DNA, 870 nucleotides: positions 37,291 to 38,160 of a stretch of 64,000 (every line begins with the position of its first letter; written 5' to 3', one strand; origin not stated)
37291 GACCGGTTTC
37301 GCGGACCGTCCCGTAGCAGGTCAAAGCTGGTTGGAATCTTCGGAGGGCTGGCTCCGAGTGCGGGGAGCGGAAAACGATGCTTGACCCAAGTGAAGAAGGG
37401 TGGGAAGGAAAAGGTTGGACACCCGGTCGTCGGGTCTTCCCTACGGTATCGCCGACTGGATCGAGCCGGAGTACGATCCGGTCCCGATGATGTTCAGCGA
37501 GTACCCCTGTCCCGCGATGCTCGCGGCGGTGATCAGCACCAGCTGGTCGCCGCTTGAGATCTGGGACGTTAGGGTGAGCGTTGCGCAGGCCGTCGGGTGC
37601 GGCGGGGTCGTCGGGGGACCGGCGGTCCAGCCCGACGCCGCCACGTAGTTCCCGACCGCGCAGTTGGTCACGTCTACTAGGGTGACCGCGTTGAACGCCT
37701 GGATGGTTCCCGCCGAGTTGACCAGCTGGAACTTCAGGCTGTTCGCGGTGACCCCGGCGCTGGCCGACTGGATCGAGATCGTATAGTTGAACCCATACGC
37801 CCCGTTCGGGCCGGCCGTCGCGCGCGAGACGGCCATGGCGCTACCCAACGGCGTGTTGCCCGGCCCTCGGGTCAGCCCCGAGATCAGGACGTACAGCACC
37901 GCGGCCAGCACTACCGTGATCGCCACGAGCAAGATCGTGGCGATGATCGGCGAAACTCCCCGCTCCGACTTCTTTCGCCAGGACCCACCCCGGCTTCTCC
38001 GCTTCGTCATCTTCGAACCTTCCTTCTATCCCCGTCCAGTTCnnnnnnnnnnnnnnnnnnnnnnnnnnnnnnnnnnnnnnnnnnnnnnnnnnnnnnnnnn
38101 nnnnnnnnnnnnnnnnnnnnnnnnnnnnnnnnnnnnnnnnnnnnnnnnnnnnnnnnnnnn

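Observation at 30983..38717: Pilin-related surface module: A24 prepilin peptidase, atypical type I signal peptidase and two tandem class III-signal-peptide pilins, with no assembly ATPase or platform gene in the window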

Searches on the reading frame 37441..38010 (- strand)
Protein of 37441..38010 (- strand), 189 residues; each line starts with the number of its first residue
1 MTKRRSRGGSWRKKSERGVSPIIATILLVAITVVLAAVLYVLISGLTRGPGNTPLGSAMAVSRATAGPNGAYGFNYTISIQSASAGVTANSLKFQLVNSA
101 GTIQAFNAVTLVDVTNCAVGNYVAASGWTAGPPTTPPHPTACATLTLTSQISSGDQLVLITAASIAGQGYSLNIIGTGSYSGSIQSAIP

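Call 3: search_protein_families(library=pfam, proteins=[window:37441-38010:-], max_evalue=0.01)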
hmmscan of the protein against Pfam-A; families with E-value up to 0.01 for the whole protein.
window:37441-38010:- (189 aa): 1 family
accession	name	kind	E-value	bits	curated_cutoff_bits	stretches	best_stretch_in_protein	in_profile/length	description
PF07790.16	Pilin_N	-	5.4e-07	30.8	25.2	1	17-54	1-38/78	Archaeal Type IV pilin, N-terminal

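Call 4: search_protein_families(library=ncbifam, proteins=[window:37441-38010:-], max_evalue=0.01)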
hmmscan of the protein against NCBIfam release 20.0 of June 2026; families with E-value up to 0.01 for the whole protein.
window:37441-38010:- (189 aa): 2 families
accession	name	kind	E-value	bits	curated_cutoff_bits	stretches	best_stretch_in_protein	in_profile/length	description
TIGR02537.2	arch_flag_Nterm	domain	2.8e-14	52.3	20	1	15-46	1-32/33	archaellin/type IV pilin N-terminal domain-containing protein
NF046073.1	UpsA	equivalog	1.7e-05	24.9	130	1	17-93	2-76/136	pilin subunit UpsA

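Call 7: find_encoding_contigs(protein=window:37441-38010:-, flank=10000, max_places=6)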
Protein window:37441-38010:- (189 aa): no gene with exactly this product is on record in the collection.

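Call 13: find_homologous_proteins(query=window:37441-38010:-, max_evalue=0.001)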
Query window:37441-38010:- (189 aa): 1475 proteins with E <= 0.001 among 1825 candidates; the best 120 are listed.
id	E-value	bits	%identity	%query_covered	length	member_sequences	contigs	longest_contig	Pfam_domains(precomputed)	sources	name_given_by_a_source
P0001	5.7e-100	350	93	97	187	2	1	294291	PF07790.17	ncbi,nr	ncbi:MAG TPA: archaellin/type IV pilin N-terminal domain-containing protein [Thermoplasmata archaeon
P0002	1.9e-63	231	74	90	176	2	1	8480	-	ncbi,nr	ncbi:MAG TPA: archaellin/type IV pilin N-terminal domain-containing protein [Thermoplasmata archaeon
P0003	5.1e-61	223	63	100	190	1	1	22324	PF07790.17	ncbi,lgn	-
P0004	4.8e-60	220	65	100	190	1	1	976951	PF07790.17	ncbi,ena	-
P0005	1.9e-59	218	66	98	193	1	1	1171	PF07790.17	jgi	jgi:flagellin-like protein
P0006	1.2e-58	216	64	98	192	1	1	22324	PF07790.17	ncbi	-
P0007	1.8e-58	215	66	97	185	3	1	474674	PF07790.17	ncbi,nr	ncbi:MAG: type IV pilin [Thermoplasmata archaeon]|nr:type IV pilin [Thermoplasmata archaeon]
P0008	6.9e-58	213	66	100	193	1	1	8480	PF07790.17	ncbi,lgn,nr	ncbi:MAG TPA: archaellin/type IV pilin N-terminal domain-containing protein [Thermoplasmata archaeon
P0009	1.7e-57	212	64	96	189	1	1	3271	PF07790.17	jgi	jgi:flagellin-like protein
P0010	1.4e-56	209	63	99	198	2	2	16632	PF07790.17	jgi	jgi:archaeal type IV pilus assembly protein PilA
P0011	7.5e-56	206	64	100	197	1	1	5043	PF07790.17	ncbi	-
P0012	2.1e-49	185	60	95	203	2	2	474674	PF07790.17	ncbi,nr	ncbi:MAG: type IV pilin [Thermoplasmata archaeon]|nr:type IV pilin [Thermoplasmata archaeon] MCI4359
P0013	5.5e-48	181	59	95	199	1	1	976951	PF07790.17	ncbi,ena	-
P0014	4.2e-46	175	55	96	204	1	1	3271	PF07790.17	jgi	jgi:flagellin-like protein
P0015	2.6e-43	166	55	100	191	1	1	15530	PF07790.17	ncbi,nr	ncbi:MAG TPA: archaellin/type IV pilin N-terminal domain-containing protein [Thermoplasmata archaeon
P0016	8.9e-42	161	55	99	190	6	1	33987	PF07790.17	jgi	jgi:archaeal type IV pilus assembly protein PilA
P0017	7.2e-40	154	50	98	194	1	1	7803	PF07790.17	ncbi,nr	ncbi:MAG: type IV pilin [Thermoplasmata archaeon]|nr:type IV pilin [Thermoplasmata archaeon]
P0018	8.4e-40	154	52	90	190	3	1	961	PF07790.17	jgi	jgi:flagellin-like protein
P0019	9.8e-40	154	53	100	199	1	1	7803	PF07790.17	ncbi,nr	ncbi:MAG: type IV pilin [Thermoplasmata archaeon]|nr:type IV pilin [Thermoplasmata archaeon]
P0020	1.1e-39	154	52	90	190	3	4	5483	PF07790.17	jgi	jgi:flagellin-like protein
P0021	4.4e-38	149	51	90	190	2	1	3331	PF07790.17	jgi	jgi:flagellin-like protein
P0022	1.6e-37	147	50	99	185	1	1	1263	PF07790.17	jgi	jgi:flagellin-like protein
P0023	2.2e-37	146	55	90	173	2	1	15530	PF07790.17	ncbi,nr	ncbi:MAG TPA: archaellin/type IV pilin N-terminal domain-containing protein [Thermoplasmata archaeon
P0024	3.2e-37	146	49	90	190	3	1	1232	PF07790.17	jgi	-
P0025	9.6e-37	144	50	95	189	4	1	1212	PF07790.17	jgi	-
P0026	2.4e-36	143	50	99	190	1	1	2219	PF07790.17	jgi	jgi:flagellin-like protein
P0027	3.2e-36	142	51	99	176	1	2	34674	PF07790.17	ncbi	-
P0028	3.2e-36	142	49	90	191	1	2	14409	PF07790.17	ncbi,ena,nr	ncbi:MAG TPA: archaellin/type IV pilin N-terminal domain-containing protein [Thermoplasmata archaeon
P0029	3.8e-36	142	50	99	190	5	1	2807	PF07790.17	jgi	jgi:flagellin-like protein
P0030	4.2e-36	142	51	95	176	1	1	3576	PF07790.17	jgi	-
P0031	5.1e-36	142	49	95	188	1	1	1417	PF07790.17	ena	-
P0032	6.5e-36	141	51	99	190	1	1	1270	PF07790.17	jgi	jgi:flagellin-like protein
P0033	1.3e-35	140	50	99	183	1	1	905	PF07790.17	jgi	-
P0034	1.3e-35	140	49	90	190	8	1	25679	PF07790.17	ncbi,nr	ncbi:MAG: type IV pilin [Thermoplasmata archaeon]|nr:type IV pilin [Thermoplasmata archaeon]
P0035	1.4e-35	140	49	100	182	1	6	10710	PF07790.17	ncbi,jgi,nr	ncbi:MAG TPA: archaellin/type IV pilin N-terminal domain-containing protein [Thermoplasmata archaeon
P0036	2.3e-35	140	49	99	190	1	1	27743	PF07790.17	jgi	jgi:archaeal type IV pilus assembly protein PilA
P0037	3.6e-35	139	47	90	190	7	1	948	PF07790.17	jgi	-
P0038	5.5e-35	138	48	100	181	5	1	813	PF07790.17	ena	-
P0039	6.5e-35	138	49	99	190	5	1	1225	PF07790.17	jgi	-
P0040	6.8e-35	138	48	98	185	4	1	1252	PF07790.17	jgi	-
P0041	7.7e-35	138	47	99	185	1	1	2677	PF07790.17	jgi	jgi:flagellin-like protein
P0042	1.5e-34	137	49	99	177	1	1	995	PF07790.17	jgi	-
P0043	1.6e-34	137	50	98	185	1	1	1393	PF07790.17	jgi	jgi:flagellin-like protein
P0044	2.3e-34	136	50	99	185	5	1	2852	PF07790.17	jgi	jgi:archaeal type IV pilus assembly protein PilA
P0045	3.7e-34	136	49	99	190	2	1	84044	PF07790.17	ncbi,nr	ncbi:MAG: type IV pilin [Thermoplasmata archaeon]|nr:type IV pilin [Thermoplasmata archaeon]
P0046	4.3e-34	136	50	98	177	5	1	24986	PF07790.17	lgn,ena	-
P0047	4.6e-34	135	46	100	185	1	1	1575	PF07790.17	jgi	jgi:flagellin-like protein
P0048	5.9e-34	135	48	100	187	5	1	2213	PF07790.17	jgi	-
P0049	6.9e-34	135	49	99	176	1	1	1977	PF07790.17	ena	-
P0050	8.3e-34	135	48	95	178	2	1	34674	PF07790.17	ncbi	-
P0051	8.7e-34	135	47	99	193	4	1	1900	PF07790.17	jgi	jgi:flagellin-like protein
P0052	1.1e-33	134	49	100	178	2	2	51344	PF07790.17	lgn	-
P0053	1.1e-33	134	48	99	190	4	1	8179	PF07790.17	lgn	-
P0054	1.2e-33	134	47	98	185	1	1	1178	PF07790.17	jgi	jgi:flagellin-like protein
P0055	1.5e-33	134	49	99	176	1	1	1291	PF07790.17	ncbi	-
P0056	1.7e-33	134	47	99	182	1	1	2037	PF07790.17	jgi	jgi:flagellin-like protein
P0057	2.7e-33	133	47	100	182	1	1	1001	PF07790.17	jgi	-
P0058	4.0e-33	132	47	95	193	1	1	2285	PF07790.17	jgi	jgi:archaeal type IV pilus assembly protein PilA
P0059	4.8e-33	132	49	90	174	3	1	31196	PF07790.17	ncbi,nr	ncbi:MAG TPA: archaellin/type IV pilin N-terminal domain-containing protein [Thermoplasmata archaeon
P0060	5.5e-33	132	48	99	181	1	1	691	PF07790.17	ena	-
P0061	6.4e-33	132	48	100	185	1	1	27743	PF07790.17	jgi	jgi:archaeal type IV pilus assembly protein PilA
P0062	7.9e-33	131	46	99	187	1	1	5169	PF07790.17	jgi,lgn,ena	-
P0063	1.1e-32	131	45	99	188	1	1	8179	PF07790.17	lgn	-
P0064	1.1e-32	131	47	99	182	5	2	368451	PF07790.17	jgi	jgi:flagellin-like protein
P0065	1.3e-32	131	49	99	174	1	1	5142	PF07790.17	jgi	jgi:flagellin-like protein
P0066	1.5e-32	130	48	99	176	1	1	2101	PF07790.17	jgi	jgi:flagellin-like protein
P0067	1.6e-32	130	46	99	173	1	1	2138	PF07790.17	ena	-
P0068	2.4e-32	130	48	99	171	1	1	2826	PF07790.17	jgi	jgi:archaeal type IV pilus assembly protein PilA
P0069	3.0e-32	130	46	100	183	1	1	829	PF07790.17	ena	-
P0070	3.0e-32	130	47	99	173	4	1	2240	PF07790.17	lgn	-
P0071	3.2e-32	129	44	99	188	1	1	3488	PF07790.17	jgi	jgi:archaeal type IV pilus assembly protein PilA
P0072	3.4e-32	129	48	95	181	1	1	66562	PF07790.17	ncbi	ncbi:MAG: archaellin/type IV pilin N-terminal domain-containing protein [Candidatus Lutacidiplasmata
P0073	3.6e-32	129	49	99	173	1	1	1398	PF07790.17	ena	-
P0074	4.5e-32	129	48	99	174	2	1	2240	PF07790.17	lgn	-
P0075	4.7e-32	129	48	100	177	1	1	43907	PF07790.17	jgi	jgi:flagellin-like protein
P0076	4.7e-32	129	44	90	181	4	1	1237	PF07790.17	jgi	-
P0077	8.0e-32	128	46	99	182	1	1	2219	PF07790.17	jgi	jgi:flagellin-like protein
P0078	8.5e-32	128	48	95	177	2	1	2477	PF07790.17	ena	-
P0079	9.1e-32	128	47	100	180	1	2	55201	PF07790.17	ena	-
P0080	1.3e-31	127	48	99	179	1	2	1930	PF07790.17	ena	-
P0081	1.6e-31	127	46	99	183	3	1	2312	PF07790.17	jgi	jgi:flagellin-like protein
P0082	2.0e-31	127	47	99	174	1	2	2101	PF07790.17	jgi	jgi:flagellin-like protein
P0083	2.4e-31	127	45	100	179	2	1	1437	PF07790.17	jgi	jgi:flagellin-like protein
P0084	2.7e-31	126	48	90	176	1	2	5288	PF07790.17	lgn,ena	-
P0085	2.9e-31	126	45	99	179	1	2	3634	PF07790.17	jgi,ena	-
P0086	3.4e-31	126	45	100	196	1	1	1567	PF07790.17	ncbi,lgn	ncbi:MAG: archaellin/type IV pilin N-terminal domain-containing protein [Thermoplasmata archaeon]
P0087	3.6e-31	126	47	99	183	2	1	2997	PF07790.17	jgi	jgi:archaeal type IV pilus assembly protein PilA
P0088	3.8e-31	126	44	100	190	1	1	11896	PF07790.17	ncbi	-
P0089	4.6e-31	126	49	83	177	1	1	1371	PF07790.17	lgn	-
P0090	6.2e-31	125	46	100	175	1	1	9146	PF07790.17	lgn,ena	-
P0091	7.0e-31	125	46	100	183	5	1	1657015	PF07790.17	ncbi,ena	-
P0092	7.3e-31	125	46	99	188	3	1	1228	PF07790.17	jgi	jgi:flagellin-like protein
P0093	8.7e-31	125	45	100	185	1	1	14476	PF07790.17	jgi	jgi:flagellin-like protein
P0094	8.8e-31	125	48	95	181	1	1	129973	PF07790.17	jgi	jgi:flagellin-like protein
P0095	9.0e-31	125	50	84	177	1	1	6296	PF07790.17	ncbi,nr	ncbi:MAG: type IV pilin [Thermoplasmata archaeon]|nr:type IV pilin [Thermoplasmata archaeon]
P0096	1.0e-30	125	45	95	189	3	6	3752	PF07790.17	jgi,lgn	jgi:flagellin-like protein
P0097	1.1e-30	124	48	98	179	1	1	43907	PF07790.17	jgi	jgi:flagellin-like protein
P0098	1.1e-30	124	42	99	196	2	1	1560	PF07790.17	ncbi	-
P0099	1.1e-30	124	50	83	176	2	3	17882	PF07790.17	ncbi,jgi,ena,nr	ncbi:MAG TPA: archaellin/type IV pilin N-terminal domain-containing protein [Thermoplasmata archaeon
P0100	1.1e-30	124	43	100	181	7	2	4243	PF07790.17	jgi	jgi:flagellin-like protein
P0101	1.2e-30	124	47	100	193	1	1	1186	PF07790.17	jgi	jgi:flagellin-like protein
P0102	1.2e-30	124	51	83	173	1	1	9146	PF07790.17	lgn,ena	-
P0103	1.3e-30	124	45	100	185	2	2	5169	PF07790.17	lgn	-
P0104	1.4e-30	124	47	97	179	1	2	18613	PF07790.17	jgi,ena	jgi:flagellin-like protein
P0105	1.9e-30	124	43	100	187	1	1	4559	PF07790.17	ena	-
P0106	2.1e-30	124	46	100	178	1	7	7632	PF07790.17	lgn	-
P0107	2.3e-30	123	46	100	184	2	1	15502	PF07790.17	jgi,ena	-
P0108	2.5e-30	123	45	100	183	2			PF07790.17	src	-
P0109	2.6e-30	123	45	100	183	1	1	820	PF07790.17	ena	-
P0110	3.5e-30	123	44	99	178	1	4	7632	PF07790.17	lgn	-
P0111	4.0e-30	123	47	99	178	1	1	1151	PF07790.17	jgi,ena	-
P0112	5.1e-30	122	45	100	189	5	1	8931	PF07790.17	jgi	jgi:flagellin-like protein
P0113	5.4e-30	122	56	67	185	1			PF07790.17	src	-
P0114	5.9e-30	122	46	90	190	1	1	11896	PF07790.17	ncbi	-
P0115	6.4e-30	122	44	100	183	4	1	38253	PF07790.17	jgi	jgi:flagellin-like protein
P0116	6.5e-30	122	44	100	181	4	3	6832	PF07790.17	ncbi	-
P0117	7.5e-30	122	45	99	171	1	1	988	PF07790.17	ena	-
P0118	7.6e-30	122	47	79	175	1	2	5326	PF07790.17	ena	-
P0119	8.6e-30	122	44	98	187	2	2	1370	PF07790.17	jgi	jgi:flagellin-like protein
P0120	8.9e-30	121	49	99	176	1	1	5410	PF07790.17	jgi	jgi:flagellin-like protein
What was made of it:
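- Checked: It matches P0001, a 187-aa public protein 93% identical to pilin 1 (call 13).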

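Call 14: find_encoding_contigs(protein=P0001, flank=10000, max_places=3)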
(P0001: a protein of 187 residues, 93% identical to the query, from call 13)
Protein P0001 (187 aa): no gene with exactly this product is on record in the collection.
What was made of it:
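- Tried and rejected: Exact-sequence look-ups of the pilins (calls 7, 14) found nothing.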

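Call 15: find_encoding_contigs(protein=P0004, flank=10000, max_places=3)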
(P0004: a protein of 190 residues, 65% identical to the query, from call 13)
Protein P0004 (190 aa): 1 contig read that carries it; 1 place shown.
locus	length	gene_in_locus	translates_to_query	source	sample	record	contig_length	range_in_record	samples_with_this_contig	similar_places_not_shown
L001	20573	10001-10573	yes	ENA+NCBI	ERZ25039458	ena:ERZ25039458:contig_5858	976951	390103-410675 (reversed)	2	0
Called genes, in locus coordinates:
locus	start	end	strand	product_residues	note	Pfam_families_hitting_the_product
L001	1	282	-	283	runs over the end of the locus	PF02006:PPS_PS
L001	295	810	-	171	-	-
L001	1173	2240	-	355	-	-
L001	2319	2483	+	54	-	PF09853:DUF2080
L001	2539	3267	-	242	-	PF17746:SfsA_N, PF03749:SfsA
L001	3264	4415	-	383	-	PF02771:Acyl-CoA_dh_N, PF02770:Acyl-CoA_dh_M, PF00441:Acyl-CoA_dh_1, PF08028:Acyl-CoA_dh_2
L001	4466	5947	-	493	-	PF00890:FAD_binding_2, PF02910:Succ_DH_flav_C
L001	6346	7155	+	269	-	-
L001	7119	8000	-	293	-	PF13793:Pribosyltran_N, PF00156:Pribosyltran, PF14572:Pribosyl_synth (weak)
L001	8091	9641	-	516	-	PF00083:Sugar_tr, PF07690:MFS_1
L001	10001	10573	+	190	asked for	PF07790:Pilin_N (weak)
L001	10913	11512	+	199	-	PF07790:Pilin_N (weak)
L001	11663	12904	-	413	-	-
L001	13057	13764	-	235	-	PF16955:OFeT_1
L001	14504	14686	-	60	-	PF03966:Trm112p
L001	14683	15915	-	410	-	PF00009:GTP_EFTU, PF09173:eIF2_C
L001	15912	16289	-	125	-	PF01092:Ribosomal_S6e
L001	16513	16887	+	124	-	-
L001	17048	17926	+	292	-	PF06847:Arc_PepC_II (weak)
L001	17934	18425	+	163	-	PF02310:B12-binding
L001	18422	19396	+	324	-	PF03308:MeaB, PF02492:cobW (faint)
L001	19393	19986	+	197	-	PF13649:Methyltransf_25 (weak), PF13847:Methyltransf_31 (weak)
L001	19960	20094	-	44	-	-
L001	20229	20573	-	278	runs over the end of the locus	PF22199:FKBP26_IF (weak)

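Call 16: find_encoding_contigs(protein=P0091, flank=10000, max_places=3)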
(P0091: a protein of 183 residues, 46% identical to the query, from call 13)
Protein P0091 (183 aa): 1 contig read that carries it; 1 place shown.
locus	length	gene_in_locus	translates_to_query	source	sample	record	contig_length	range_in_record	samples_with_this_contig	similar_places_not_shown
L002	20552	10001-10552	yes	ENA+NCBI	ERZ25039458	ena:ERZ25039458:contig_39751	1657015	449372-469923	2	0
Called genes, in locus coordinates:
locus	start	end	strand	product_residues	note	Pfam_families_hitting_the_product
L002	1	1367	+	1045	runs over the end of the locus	PF06973:DUF1297, PF00005:ABC_tran, PF13304:AAA_21, PF01061:ABC2_membrane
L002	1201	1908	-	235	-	-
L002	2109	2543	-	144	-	-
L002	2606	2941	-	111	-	-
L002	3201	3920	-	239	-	PF00441:Acyl-CoA_dh_1, PF17746:SfsA_N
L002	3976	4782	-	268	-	PF02771:Acyl-CoA_dh_N, PF02770:Acyl-CoA_dh_M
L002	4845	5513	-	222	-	PF00890:FAD_binding_2, PF02910:Succ_DH_flav_C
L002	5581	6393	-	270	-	PF00890:FAD_binding_2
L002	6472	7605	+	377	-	-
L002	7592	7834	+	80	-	-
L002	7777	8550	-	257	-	PF00583:Acetyltransf_1, PF13673:Acetyltransf_10, PF08445:FR47, PF13508:Acetyltransf_7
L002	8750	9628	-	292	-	PF13793:Pribosyltran_N, PF00156:Pribosyltran, PF14572:Pribosyl_synth (weak)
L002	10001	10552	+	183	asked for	PF07790:Pilin_N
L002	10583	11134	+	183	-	-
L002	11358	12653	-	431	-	-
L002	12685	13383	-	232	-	PF16955:OFeT_1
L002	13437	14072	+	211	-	PF04199:Cyclase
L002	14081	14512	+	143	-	-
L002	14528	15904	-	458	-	PF00009:GTP_EFTU, PF03966:Trm112p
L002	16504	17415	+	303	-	PF06847:Arc_PepC_II (weak)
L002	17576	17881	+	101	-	PF02310:B12-binding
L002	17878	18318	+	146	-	PF03308:MeaB, PF13191:AAA_16 (faint), PF13401:AAA_22 (faint)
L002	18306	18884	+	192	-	PF03308:MeaB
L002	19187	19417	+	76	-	-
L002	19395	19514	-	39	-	-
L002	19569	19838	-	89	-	-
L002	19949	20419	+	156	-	PF00230:MIP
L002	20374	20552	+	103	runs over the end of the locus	PF00230:MIP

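Call 17: find_encoding_contigs(protein=P0072, flank=10000, max_places=3)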
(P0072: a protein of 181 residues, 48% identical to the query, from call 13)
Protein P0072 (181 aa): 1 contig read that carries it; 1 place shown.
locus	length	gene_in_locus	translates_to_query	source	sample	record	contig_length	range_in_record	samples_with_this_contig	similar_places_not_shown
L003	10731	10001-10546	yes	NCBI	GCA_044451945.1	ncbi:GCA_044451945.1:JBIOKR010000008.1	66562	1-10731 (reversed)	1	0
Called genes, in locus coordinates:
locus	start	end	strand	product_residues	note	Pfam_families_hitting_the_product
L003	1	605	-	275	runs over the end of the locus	PF02006:PPS_PS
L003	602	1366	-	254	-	-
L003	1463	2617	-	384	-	PF02771:Acyl-CoA_dh_N, PF02770:Acyl-CoA_dh_M, PF00441:Acyl-CoA_dh_1, PF08028:Acyl-CoA_dh_2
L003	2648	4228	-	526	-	PF00890:FAD_binding_2, PF02910:Succ_DH_flav_C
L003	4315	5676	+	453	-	-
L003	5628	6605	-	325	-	PF00583:Acetyltransf_1, PF08445:FR47 (weak), PF13508:Acetyltransf_7 (weak)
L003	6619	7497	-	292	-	PF13793:Pribosyltran_N, PF00156:Pribosyltran, PF14572:Pribosyl_synth (weak)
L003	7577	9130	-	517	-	PF00083:Sugar_tr, PF07690:MFS_1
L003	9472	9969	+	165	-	-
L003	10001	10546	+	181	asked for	PF07790:Pilin_N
